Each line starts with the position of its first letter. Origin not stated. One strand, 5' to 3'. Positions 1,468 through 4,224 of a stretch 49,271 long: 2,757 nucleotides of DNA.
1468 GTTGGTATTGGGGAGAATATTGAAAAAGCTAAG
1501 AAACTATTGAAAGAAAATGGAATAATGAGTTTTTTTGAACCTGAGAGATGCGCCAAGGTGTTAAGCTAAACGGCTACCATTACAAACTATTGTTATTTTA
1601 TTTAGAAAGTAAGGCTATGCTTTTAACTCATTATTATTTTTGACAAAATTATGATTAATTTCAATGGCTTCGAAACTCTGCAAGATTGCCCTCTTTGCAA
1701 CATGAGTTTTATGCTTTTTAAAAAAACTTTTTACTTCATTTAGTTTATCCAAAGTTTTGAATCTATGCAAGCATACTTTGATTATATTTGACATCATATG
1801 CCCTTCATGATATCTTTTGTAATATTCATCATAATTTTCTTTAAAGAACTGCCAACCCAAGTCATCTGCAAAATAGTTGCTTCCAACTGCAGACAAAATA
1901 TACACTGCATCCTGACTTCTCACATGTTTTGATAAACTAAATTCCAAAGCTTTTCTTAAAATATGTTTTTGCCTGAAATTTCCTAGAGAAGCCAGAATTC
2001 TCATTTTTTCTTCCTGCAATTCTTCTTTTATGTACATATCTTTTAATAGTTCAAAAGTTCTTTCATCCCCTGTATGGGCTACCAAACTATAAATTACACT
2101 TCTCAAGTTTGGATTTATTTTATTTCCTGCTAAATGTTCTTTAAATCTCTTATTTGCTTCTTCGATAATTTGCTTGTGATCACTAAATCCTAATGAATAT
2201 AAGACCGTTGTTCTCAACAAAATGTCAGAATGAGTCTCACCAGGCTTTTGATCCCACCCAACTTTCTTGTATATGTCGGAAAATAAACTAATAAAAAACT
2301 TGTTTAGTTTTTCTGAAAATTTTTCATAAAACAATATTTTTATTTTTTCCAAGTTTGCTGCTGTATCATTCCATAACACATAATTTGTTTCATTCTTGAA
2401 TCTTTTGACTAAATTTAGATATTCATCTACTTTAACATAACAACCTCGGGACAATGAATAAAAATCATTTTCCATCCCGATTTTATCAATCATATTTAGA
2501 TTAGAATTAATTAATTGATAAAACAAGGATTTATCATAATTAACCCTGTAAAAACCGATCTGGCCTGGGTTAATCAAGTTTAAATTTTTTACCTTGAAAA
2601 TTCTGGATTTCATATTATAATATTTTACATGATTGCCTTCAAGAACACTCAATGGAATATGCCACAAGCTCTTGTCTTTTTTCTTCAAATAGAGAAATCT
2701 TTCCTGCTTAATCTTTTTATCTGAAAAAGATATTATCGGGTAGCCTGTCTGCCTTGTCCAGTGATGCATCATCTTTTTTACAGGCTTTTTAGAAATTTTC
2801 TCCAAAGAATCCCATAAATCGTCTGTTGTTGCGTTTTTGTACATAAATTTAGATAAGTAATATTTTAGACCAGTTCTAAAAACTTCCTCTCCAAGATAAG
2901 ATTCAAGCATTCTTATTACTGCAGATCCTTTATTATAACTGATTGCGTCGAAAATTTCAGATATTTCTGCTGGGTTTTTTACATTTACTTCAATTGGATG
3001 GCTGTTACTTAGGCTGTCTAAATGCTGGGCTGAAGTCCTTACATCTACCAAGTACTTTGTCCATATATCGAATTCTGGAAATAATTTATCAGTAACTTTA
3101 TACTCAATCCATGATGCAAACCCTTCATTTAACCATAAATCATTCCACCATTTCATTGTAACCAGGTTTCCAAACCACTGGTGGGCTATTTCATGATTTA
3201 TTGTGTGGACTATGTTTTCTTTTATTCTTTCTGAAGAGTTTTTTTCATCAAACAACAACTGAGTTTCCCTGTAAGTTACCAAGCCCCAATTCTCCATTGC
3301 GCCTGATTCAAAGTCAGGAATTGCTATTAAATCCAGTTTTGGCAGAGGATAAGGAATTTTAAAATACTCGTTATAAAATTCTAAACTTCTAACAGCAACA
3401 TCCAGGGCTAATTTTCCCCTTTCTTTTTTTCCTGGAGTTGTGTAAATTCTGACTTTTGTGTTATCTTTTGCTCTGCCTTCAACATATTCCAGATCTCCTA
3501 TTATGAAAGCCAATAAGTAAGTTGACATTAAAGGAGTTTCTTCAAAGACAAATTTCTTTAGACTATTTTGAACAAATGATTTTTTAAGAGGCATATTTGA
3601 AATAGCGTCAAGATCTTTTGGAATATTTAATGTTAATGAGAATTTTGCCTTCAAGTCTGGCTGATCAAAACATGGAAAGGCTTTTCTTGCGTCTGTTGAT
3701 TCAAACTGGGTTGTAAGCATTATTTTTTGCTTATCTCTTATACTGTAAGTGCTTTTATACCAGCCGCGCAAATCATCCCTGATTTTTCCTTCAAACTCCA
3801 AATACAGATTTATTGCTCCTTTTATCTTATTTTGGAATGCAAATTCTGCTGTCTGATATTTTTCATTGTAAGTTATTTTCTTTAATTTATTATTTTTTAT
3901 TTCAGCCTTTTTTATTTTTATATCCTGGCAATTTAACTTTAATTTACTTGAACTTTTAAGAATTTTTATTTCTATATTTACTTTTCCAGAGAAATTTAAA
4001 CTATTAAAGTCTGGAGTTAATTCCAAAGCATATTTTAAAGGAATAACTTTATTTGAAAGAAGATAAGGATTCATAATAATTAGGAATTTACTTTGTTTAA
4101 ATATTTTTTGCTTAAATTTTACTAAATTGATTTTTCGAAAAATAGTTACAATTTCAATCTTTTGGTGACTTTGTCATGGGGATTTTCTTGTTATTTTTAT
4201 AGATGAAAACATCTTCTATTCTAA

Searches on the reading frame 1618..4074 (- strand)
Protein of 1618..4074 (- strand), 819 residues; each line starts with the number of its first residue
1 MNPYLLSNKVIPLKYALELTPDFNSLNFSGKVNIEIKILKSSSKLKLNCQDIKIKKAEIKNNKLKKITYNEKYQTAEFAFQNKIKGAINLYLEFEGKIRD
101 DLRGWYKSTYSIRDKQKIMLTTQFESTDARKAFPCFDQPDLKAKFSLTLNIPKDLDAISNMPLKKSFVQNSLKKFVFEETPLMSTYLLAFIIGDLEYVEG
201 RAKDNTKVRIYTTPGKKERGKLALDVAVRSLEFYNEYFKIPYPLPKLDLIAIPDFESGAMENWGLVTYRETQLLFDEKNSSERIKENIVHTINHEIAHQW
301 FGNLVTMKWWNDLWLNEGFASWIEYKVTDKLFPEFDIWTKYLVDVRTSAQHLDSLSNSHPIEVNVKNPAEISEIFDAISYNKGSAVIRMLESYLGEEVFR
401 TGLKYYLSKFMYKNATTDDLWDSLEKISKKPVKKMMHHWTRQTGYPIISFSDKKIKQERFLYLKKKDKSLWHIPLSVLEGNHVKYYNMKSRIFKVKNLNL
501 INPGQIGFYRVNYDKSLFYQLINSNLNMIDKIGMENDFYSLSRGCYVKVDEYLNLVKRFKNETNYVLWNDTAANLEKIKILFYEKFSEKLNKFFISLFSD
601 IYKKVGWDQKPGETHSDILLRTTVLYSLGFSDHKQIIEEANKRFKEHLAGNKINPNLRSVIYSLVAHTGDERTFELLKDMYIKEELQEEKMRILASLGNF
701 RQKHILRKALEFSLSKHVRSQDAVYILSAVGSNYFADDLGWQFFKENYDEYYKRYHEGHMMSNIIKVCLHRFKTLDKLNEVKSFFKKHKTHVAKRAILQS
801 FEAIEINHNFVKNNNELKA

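Call 32: search_protein_families(library=pfam, proteins=[window:1618-4074:-], max_evalue=0.001)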
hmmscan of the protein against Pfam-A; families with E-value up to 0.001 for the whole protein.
window:1618-4074:- (819 aa): 3 families
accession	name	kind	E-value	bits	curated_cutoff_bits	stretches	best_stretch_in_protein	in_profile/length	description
PF01433.26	Peptidase_M1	-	3.1e-91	305.3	27.7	1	223-439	2-218/218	Peptidase family M1 domain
PF11838.14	ERAP1_C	-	8.3e-82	275.6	38.2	1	500-805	3-317/318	ERAP1-like C-terminal domain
PF17900.6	Peptidase_M1_N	-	5.1e-46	157.6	25.8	1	12-187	2-186/186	Peptidase M1 N-terminal domain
